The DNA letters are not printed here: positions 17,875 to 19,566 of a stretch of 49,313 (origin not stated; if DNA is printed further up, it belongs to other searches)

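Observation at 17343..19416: Corrinoid protein plus MtmB-family methyltransferase that lacks the pyrrolysine codon: possible new substrate class (secondary amine such as sarcosine or an N-methyl heterocycle)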

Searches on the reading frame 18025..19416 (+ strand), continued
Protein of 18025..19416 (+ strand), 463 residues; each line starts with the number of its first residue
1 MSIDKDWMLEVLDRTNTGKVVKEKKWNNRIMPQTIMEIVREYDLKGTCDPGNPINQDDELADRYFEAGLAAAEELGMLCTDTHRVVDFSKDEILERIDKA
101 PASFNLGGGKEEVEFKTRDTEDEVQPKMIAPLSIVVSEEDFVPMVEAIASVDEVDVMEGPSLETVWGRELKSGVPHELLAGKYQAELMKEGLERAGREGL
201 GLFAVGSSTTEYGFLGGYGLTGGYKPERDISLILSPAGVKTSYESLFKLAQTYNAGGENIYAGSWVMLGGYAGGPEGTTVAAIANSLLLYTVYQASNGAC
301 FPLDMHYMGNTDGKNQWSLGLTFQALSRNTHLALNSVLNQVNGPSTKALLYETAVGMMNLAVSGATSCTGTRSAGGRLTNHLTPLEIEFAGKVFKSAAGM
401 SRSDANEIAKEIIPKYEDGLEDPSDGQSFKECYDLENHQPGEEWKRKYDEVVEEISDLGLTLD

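Call 61: fold_search(model_id=the predicted structure, library=pdb)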
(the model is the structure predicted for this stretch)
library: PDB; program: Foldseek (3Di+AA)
matches with E <= 10: 688; with E <= 0.001: 14
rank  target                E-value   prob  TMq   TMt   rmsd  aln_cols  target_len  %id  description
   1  1tv2                  1.7e-39  1.00  0.90  0.92   2.2       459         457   27  Crystal structure of the hydroxylamine MtmB complex (released 2004-10-19)
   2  1l2q                  2.3e-39  1.00  0.90  0.92   2.2       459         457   27  Crystal Structure of the Methanosarcina barkeri Monomethylamine Methyltransferase (MtmB) (released 2002-06-05)
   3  1nth                  4.3e-39  1.00  0.90  0.91   2.2       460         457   27  Crystal structure of the methanosarcina barkeri monomethylamine methyltransferase (MTMB) (released 2003-02-04)
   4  7xcl_A                2.8e-07  1.00  0.46  0.43  15.4       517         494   12  Crystal structure of trimethylamine methyltransferase MttB from Methanosarcina barkeri at 2.5 A resolution (released 2023-01-18)
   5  9yce_B                3.4e-07  1.00  0.47  0.46  16.9       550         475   12  Active site of MtgB, a glycine betaine methyltransferase from the MttB superfamily (released 2026-03-11)
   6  7xcm_C                3.4e-07  1.00  0.45  0.43  16.2       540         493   12  Crystal structure of sulfite MttB structure at 3.2 A resolution (released 2023-01-18)
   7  7xcm_A                3.4e-07  1.00  0.45  0.43  16.6       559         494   11  Crystal structure of sulfite MttB structure at 3.2 A resolution (released 2023-01-18)
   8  2qne_A                3.8e-07  1.00  0.47  0.46  15.4       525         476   12  Crystal structure of putative methyltransferase (ZP_00558420.1) from Desulfitobacterium hafniense Y51 at 2.30 A resolu (released 2007-08-14)
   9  7xcl_C                4.8e-07  1.00  0.45  0.43  16.5       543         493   12  Crystal structure of trimethylamine methyltransferase MttB from Methanosarcina barkeri at 2.5 A resolution (released 2023-01-18)
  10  7xcn_A                5.0e-07  1.00  0.45  0.43  16.1       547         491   14  Crystal structure of the MttB-MttC complex at 2.7 A resolution (released 2023-01-18)
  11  9yce_A                2.3e-06  1.00  0.44  0.43  11.8       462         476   13  Active site of MtgB, a glycine betaine methyltransferase from the MttB superfamily (released 2026-03-11)
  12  4yyc                  8.5e-06  1.00  0.47  0.45  13.8       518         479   14  Crystal structure of trimethylamine methyltransferase from Sinorhizobium meliloti in complex with unknown ligand (released 2015-04-08)
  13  6h9e_B                9.5e-05  0.98  0.31  0.30  16.9       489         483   12  Structure of glutamate mutase reconstituted with homo-coenzyme B12 (released 2019-08-14)
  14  1cb7_B                9.0e-04  0.90  0.33  0.31  16.0       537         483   12  GLUTAMATE MUTASE FROM CLOSTRIDIUM COCHLEARIUM RECONSTITUTED WITH METHYL-COBALAMIN (released 2000-02-28)
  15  8aep_A                3.6e-03  0.20  0.17  0.19  16.0       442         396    8  Reductase domain of the carboxylate reductase of Neurospora crassa (released 2023-03-08)
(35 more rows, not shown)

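Call 62: search_protein_families(library=pfam, proteins=[L026:6556-9261:+, L026:5444-6400:+, L011:4336-5109:-, L027:17858-19693:+, L027:17179-17895:+, L035:7994-8857:+, L048:247-831:-, L040:8262-9389:+, L048:3209-5434:+, L004:3816-4247:+], max_evalue=0.0001)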
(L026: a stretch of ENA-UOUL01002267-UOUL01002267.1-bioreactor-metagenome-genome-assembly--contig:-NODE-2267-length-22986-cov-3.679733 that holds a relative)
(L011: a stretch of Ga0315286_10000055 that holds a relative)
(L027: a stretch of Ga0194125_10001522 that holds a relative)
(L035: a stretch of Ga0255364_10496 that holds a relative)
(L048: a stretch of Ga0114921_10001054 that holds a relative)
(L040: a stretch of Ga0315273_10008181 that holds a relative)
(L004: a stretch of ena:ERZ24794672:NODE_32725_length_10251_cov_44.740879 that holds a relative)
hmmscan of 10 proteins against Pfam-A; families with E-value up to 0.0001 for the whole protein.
L026:6556-9261:+ (901 aa): 3 families
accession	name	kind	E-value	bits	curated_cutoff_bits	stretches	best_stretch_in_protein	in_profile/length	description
PF02738.23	MoCoBD_1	-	5.1e-74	248.9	27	1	280-516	10-244/244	Molybdopterin cofactor-binding domain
PF20256.3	MoCoBD_2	-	3.7e-73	246.9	27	1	542-824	2-283/283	Molybdopterin cofactor-binding domain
PF01315.27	Ald_Xan_dh_C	-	3.9e-24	85.5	31.3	1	145-251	1-110/110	Aldehyde oxidase and xanthine dehydrogenase, a/b hammerhead domain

L026:5444-6400:+ (318 aa): 2 families
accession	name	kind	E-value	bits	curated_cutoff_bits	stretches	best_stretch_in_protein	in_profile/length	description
PF00941.27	FAD_binding_5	-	1.8e-43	148.8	27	1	34-198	3-165/170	FAD binding domain in molybdopterin dehydrogenase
PF03450.22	CO_deh_flav_C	-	2.4e-07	31.3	25.5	1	213-310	4-100/102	CO dehydrogenase flavoprotein C-terminal domain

L011:4336-5109:- (257 aa): 2 families
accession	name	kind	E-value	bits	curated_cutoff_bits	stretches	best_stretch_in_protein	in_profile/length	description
PF07702.18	UTRA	-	5.4e-28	98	23.8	1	105-246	2-141/141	UTRA domain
PF00392.27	GntR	-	1.6e-22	79.4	27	1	20-83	1-64/64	Bacterial regulatory proteins, gntR family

L027:17858-19693:+ (611 aa): 4 families
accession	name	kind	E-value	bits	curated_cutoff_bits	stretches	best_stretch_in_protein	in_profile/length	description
PF14574.11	RACo_C_ter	-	1.2e-79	267.5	27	1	369-611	3-249/261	C-terminal domain of RACo the ASKHA domain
PF17651.6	Raco_middle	-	1.6e-50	171.4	26.8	1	203-362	1-160/163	RACo middle region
PF00111.32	Fer2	-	4.9e-13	49.3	21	1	14-91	3-77/77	2Fe-2S iron-sulfur cluster binding domain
PF17650.6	RACo_linker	-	8.9e-09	35.5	26.2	1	118-197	6-81/86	RACo linker region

L027:17179-17895:+ (238 aa): 0 families

L035:7994-8857:+ (288 aa): 1 family
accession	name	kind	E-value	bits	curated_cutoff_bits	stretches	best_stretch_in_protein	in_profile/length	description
PF02653.21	BPD_transp_2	-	4.5e-34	118.2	26.8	1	65-270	3-200/269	Branched-chain amino acid transport system / permease component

L048:247-831:- (194 aa): 0 families

L040:8262-9389:+ (375 aa): 1 family
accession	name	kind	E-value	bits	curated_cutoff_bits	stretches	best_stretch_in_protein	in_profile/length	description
PF02608.20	Bmp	-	7.3e-31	107.7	24.1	1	76-301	15-243/301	ABC transporter substrate-binding protein PnrA-like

L048:3209-5434:+ (741 aa): 3 families
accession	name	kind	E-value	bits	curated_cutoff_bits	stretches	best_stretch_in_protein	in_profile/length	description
PF00384.28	Molybdopterin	-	9.9e-41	140.4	24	1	62-504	1-350/353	Molybdopterin oxidoreductase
PF01568.27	Molydop_binding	-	7.4e-20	71.5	26.8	1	613-727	2-102/110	Molydopterin dinucleotide binding domain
PF04879.21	Molybdop_Fe4S4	-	4.3e-08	33.5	22.7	1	8-54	3-50/55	Molybdopterin oxidoreductase Fe4S4 domain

L004:3816-4247:+ (143 aa): 12 families
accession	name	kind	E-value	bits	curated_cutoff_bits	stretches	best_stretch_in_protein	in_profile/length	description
PF12837.12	Fer4_6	-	3.4e-14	52.4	25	0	91-109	4-22/24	4Fe-4S binding domain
PF12838.12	Fer4_7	-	5.1e-13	49.7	27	1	63-109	2-51/52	4Fe-4S dicluster domain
PF13247.11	Fer4_11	-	7.5e-13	49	26.2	1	61-142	8-96/100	4Fe-4S dicluster domain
PF00037.32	Fer4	-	1.7e-12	47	21.1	1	90-109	2-21/24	4Fe-4S binding domain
PF13187.11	Fer4_9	-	4.2e-12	46.3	27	2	63-107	2-48/52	4Fe-4S dicluster domain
PF13237.11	Fer4_10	-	5.3e-12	45.9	25.5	1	61-107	7-53/53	4Fe-4S dicluster domain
PF12797.12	Fer4_2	-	6.3e-10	38.8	24.5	1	91-108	5-22/22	4Fe-4S binding domain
PF14697.11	Fer4_21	-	1.7e-09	38.1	35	1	91-142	3-58/59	4Fe-4S dicluster domain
PF12800.12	Fer4_4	-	1.4e-08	34.7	24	0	94-108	2-16/17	4Fe-4S binding domain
PF12798.12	Fer4_3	-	2.9e-07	31.3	27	0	96-109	1-14/15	4Fe-4S binding domain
PF13183.11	Fer4_8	-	9.1e-07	29.8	27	0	20-78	3-67/68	4Fe-4S dicluster domain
PF25160.1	LdpA_Fe-S-bd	-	4.3e-06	26.8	27.6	1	68-110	6-42/49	LdpA Fe-S cluster-binding domain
